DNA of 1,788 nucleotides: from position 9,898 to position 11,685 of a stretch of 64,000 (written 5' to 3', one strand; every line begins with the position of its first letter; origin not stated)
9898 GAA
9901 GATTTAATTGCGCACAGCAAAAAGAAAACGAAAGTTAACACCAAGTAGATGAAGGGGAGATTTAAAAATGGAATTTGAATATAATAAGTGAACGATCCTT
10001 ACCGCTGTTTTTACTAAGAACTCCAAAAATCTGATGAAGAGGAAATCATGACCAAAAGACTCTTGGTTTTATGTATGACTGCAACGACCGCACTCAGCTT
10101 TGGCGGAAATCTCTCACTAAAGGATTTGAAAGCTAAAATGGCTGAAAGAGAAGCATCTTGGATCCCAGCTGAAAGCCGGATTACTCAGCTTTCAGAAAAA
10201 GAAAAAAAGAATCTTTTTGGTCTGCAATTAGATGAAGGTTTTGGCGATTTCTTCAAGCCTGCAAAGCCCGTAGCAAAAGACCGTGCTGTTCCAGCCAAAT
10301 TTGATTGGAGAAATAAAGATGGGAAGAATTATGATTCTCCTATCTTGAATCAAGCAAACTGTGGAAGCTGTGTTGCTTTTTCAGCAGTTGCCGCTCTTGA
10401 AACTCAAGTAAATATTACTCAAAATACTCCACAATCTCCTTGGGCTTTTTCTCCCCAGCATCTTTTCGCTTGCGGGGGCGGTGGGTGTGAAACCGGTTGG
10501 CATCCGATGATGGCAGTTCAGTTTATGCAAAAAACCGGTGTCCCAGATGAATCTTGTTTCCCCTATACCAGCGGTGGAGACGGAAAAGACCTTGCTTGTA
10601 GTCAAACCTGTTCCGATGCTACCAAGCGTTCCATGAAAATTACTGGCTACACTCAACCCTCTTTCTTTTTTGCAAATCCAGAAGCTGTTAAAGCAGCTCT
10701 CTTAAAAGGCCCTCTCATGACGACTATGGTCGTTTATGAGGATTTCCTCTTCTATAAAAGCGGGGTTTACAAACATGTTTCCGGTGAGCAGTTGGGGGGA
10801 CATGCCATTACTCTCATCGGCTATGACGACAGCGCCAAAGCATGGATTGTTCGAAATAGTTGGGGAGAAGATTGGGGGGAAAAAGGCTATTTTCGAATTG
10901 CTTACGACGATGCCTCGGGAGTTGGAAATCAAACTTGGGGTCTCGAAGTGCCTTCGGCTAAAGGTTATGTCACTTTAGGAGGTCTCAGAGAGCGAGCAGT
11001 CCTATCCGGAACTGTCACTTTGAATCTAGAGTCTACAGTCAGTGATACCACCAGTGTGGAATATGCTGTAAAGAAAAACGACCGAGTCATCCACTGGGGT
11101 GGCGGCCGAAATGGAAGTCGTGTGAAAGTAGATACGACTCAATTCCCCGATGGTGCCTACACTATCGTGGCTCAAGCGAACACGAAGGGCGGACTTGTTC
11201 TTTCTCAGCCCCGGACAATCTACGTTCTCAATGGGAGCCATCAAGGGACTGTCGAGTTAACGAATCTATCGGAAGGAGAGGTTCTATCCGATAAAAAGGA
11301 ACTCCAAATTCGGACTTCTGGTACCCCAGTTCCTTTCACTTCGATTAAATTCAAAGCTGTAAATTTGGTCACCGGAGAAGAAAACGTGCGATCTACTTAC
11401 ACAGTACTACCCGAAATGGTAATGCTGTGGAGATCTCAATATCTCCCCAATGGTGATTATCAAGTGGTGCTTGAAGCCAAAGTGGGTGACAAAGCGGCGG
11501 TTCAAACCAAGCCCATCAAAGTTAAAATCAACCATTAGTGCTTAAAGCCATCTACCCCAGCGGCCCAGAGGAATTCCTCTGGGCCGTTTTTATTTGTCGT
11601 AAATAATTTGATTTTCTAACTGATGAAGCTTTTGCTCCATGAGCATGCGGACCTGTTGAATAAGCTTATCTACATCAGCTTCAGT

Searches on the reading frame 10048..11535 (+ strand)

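Call 58: search_protein_families(library=pfam, proteins=[window:10048-11535:+], max_evalue=0.00001)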
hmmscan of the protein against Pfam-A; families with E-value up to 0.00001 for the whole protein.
window:10048-11535:+ (496 aa): 2 families
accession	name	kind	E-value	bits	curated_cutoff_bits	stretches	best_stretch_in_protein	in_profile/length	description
PF00112.29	Peptidase_C1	-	7.5e-49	167.2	20.7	1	81-289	1-207/220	Papain family cysteine protease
PF03051.21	Peptidase_C1_2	-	2.3e-06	27.1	22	0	245-284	354-397/438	Peptidase C1-like family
